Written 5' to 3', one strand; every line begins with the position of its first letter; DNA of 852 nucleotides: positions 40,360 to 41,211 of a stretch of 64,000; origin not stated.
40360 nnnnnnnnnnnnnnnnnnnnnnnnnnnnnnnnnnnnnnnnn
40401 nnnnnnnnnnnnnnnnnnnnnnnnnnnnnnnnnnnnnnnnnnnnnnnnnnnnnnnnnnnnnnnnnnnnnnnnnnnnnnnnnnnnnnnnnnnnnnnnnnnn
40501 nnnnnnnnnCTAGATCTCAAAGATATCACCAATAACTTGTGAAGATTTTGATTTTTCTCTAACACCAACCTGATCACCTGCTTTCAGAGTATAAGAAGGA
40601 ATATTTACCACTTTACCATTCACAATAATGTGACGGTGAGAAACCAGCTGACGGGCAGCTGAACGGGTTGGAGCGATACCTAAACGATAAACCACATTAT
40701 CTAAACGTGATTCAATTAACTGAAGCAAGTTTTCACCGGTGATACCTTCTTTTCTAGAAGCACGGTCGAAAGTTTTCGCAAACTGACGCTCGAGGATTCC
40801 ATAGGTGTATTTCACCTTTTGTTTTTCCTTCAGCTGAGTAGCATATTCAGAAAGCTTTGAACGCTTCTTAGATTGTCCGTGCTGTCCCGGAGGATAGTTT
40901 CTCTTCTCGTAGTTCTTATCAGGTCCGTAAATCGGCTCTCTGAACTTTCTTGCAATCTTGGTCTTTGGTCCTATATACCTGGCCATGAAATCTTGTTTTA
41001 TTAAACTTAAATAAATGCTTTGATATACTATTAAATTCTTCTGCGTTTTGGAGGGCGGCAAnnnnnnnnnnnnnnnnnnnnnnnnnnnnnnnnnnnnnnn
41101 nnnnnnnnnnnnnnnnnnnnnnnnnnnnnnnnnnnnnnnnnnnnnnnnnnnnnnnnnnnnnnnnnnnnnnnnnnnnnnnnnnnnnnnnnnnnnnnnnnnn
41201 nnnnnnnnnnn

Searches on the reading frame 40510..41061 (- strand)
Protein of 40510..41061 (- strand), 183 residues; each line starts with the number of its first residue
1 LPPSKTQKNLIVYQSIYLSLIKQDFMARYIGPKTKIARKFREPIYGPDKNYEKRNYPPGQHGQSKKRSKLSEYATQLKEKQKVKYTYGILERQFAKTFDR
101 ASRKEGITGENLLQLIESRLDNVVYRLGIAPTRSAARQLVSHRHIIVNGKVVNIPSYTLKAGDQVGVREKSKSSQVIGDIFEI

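Call 53: search_protein_families(library=pfam, proteins=[window:40510-41061:-], max_evalue=0.001)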
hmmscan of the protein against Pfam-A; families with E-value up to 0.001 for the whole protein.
window:40510-41061:- (183 aa): 2 families
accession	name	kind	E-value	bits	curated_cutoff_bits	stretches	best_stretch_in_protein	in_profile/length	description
PF00163.24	Ribosomal_S4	-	3.7e-28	98.5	23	1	28-117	1-95/95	Ribosomal protein S4/S9 N-terminal domain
PF01479.30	S4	-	3.2e-21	75.2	22.8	1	119-165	2-48/48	S4 domain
